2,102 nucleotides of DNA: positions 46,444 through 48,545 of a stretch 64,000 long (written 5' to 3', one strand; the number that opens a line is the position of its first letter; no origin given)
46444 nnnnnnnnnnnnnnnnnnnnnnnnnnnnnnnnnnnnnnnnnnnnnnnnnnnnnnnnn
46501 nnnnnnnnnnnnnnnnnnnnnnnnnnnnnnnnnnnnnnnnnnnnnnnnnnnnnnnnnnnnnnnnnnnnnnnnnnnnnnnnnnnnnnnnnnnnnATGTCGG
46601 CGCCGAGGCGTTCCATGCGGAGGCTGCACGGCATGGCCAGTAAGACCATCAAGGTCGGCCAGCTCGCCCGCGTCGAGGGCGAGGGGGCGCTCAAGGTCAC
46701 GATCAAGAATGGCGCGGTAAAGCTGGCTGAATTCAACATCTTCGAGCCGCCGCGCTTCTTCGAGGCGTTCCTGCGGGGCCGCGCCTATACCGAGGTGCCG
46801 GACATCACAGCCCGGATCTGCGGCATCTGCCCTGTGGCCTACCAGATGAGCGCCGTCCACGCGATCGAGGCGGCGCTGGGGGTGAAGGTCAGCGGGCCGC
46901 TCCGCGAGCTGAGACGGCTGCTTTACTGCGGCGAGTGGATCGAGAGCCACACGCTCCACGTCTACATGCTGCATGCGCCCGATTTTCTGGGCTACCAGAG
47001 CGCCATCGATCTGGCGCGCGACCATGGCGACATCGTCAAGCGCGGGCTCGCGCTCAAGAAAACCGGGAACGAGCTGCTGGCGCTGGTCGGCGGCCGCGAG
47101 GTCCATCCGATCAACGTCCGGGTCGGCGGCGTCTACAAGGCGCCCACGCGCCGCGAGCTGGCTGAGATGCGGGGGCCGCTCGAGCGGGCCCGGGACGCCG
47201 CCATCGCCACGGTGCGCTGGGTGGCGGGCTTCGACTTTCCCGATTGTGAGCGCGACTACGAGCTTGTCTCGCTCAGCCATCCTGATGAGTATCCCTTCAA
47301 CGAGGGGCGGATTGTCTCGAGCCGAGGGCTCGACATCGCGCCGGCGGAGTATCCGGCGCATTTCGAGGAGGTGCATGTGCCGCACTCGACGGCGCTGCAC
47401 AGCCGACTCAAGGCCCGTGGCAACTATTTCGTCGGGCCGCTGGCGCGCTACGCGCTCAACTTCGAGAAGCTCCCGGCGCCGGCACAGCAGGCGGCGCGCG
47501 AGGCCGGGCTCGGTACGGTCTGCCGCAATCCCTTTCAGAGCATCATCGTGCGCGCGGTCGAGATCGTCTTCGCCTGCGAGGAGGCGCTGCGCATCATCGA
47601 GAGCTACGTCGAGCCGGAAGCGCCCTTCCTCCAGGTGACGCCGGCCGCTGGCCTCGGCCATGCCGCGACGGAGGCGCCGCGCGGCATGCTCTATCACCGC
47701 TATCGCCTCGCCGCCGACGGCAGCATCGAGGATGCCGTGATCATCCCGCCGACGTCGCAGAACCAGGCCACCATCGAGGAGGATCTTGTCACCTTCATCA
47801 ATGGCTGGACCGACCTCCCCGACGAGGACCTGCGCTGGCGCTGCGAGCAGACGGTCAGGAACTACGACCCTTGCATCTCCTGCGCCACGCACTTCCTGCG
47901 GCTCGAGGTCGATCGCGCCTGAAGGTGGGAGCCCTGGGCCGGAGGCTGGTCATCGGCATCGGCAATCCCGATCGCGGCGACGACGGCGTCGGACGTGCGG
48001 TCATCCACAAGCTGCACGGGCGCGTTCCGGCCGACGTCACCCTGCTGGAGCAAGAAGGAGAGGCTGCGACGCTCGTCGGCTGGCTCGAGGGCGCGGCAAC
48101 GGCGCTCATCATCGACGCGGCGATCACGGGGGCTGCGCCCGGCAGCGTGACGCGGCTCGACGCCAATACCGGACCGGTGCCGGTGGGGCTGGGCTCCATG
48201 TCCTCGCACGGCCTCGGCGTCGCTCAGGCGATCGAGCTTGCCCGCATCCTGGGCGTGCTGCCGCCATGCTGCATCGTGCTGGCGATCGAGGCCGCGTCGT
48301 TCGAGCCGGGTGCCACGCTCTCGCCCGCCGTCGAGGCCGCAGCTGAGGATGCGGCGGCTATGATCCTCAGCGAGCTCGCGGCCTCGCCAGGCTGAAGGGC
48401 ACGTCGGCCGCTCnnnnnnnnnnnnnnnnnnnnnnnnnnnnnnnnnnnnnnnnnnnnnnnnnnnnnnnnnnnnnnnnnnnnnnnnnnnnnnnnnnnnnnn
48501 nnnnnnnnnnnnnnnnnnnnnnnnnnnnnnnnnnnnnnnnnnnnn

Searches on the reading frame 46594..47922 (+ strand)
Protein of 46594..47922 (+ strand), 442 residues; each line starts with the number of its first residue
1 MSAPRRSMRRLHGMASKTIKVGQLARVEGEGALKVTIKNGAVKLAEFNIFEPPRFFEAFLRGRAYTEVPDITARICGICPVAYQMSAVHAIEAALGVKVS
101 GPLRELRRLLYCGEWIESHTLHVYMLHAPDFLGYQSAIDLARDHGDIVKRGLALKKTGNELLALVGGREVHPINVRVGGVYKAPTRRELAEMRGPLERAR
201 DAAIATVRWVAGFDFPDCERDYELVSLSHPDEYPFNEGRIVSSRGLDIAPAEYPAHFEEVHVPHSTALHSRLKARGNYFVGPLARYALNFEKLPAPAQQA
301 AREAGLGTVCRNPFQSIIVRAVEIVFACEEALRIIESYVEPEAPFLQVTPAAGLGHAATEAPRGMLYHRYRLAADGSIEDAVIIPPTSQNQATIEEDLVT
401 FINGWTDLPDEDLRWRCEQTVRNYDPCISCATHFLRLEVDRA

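Call 5: search_protein_families(library=pfam, proteins=[window:46594-47922:+], max_evalue=0.01)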
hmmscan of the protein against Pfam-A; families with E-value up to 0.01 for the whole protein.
window:46594-47922:+ (442 aa): 1 family
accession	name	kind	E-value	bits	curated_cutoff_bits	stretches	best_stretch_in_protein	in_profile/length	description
PF00374.24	NiFeSe_Hases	-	1.2e-25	90.9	25.8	2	54-139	1-86/508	Nickel-dependent hydrogenase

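Call 6: search_protein_families(library=ncbifam, proteins=[window:46594-47922:+], max_evalue=0.01)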
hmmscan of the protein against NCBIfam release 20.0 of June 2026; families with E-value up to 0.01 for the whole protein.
window:46594-47922:+ (442 aa): 9 families
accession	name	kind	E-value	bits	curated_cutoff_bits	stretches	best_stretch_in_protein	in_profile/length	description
NF040828.1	sulfhyd_ShyA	equivalog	5.4e-84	282.5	700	1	19-437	3-415/415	NAD(P)-dependent hydrogenase/sulfhydrogenase 2 subunit alpha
NF040832.1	sulfhyd_HydA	equivalog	1.1e-66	225.7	880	1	19-437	5-426/426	NADPH-dependent hydrogenase/sulfhydrogenase 1 subunit alpha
NF041785.2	VhuA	equivalog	2.7e-39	134.9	800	2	19-188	4-180/418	F420-non-reducing hydrogenase Vhu subunit A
TIGR03295.1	frhA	equivalog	4.7e-39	134.5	392.5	2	16-191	2-173/412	coenzyme F420 hydrogenase subunit alpha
NF033181.1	NiFeSe_hydrog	equivalog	1.3e-36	126.5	600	2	18-135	3-119/507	nickel-dependent hydrogenase large subunit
NF045518.1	H2_NiFeSe_large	exception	8.5e-33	113.9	780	2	18-200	3-199/485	NiFeSe hydrogenase large subunit HysA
NF007778.0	PRK10467.1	equivalog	7.5e-18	64.1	969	2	16-141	2-126/567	hydrogenase 2 large subunit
NF007550.0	PRK10170.1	equivalog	1.7e-14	53.2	1101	1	15-137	15-137/597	Ni/Fe-hydrogenase large subunit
NF041786.2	VhuU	equivalog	0.00014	21.6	70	1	420-435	14-29/45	F420-non-reducing hydrogenase selenoprotein subunit VhuU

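Call 76: search_solved_structures(query=window:46594-47922:+, max_evalue=1e-10)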
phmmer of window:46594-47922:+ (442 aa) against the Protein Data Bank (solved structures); distinct sequences matched with E-value up to 1e-10: 65 (the best 60 are shown).
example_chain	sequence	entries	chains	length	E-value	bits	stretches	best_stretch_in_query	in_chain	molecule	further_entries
9nez_D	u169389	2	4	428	2.1e-61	211.6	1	19-437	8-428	Sulfhydrogenase 1 subunit alpha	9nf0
9e15_B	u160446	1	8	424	4.5e-60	207.3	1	19-433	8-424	Sulfhydrogenase 1 subunit alpha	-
9e1j_B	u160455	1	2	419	5.2e-60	207.1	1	19-433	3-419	Sulfhydrogenase 1 subunit alpha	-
5yxy_A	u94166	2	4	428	2e-59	205.1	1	19-437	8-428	Cytosolic NiFe-hydrogenase, alpha subunit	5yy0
5odc_F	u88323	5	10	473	5.7e-46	160.8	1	20-437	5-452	Methyl-viologen reducing hydrogenase subunit A | Methyl-viologen reducing hydrogenase, subunit A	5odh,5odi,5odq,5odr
7t2r_D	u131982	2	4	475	1.4e-42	149.6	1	19-435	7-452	NiFe hydrogenase large subunit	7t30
5xf9_D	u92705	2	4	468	4.4e-41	144.7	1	11-433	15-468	NAD-reducing hydrogenase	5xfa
9sfi_g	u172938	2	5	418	3.1e-38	135.3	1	20-396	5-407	Coenzyme F420-reducing hydrogenase, alpha subunit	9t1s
9sw2_F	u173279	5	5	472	2e-34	122.7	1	23-436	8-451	F420-non-reducing hydrogenase subunit A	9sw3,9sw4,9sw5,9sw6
6qgt_A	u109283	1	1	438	2.2e-28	102.8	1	16-188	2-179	F420-reducing hydrogenase, subunit alpha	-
6qgr_A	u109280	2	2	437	3e-28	102.4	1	17-188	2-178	Coenzyme F420 hydrogenase subunit alpha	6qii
5jsu_B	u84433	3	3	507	7.8e-28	101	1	17-202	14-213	Periplasmic [NiFeSe] hydrogenase, large subunit, selenocysteine-containing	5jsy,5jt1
5jsh_B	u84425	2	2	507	2.5e-26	96.1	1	17-202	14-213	Periplasmic [NiFeSe] hydrogenase, large subunit, selenocysteine-containing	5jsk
6ruc_B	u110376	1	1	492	2e-25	93.1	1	17-202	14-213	Periplasmic [NiFeSe] hydrogenase, large subunit, selenocysteine-containing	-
6z8m_B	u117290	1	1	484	2.4e-25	92.9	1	17-202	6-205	Periplasmic [NiFeSe] hydrogenase, large subunit, selenocysteine-containing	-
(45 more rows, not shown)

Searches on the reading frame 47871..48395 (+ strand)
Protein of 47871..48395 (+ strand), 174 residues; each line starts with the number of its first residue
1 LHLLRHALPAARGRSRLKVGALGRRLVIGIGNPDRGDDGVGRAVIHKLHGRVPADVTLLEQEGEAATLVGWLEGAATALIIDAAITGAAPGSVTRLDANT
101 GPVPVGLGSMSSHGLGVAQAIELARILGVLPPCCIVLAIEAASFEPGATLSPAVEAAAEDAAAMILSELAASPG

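Call 5: search_protein_families(library=pfam, proteins=[window:47871-48395:+], max_evalue=0.01)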
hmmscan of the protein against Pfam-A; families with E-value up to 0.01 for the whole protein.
window:47871-48395:+ (174 aa): 1 family
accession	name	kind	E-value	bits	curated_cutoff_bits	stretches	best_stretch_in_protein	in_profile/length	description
PF01750.23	HycI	-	1.1e-13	51.6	23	1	44-168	3-130/130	Hydrogenase maturation protease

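Call 6: search_protein_families(library=ncbifam, proteins=[window:47871-48395:+], max_evalue=0.01)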
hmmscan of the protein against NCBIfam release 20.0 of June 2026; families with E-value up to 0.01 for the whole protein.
window:47871-48395:+ (174 aa): 7 families
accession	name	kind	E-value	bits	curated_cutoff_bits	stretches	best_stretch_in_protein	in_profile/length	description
TIGR00072.1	hydrog_prot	superfamily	5.1e-33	114.1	47.45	1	26-169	1-145/145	hydrogenase maturation protease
TIGR00140.1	hupD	subfamily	8.4e-15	55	151.8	1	26-171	2-149/151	HyaD/HybD family hydrogenase maturation endopeptidase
NF007777.0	PRK10466.1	equivalog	9.1e-12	45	190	1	24-171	2-151/164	HyaD/HybD family hydrogenase maturation endopeptidase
NF007616.0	PRK10264.1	equivalog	9.7e-10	38.4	261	1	24-168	5-152/195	hydrogenase 1 maturation protease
TIGR00130.1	frhD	equivalog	1e-07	32.2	134.95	1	25-169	5-151/153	coenzyme F420-reducing hydrogenase, FrhD protein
NF045519.1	NiFeSe_H2_mat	exception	7e-07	29.2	190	1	25-160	3-138/152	NiFeSe hydrogenase maturation protease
TIGR00142.1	hycI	equivalog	3.2e-05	23.7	119.1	1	26-167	2-140/146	hydrogenase maturation peptidase HycI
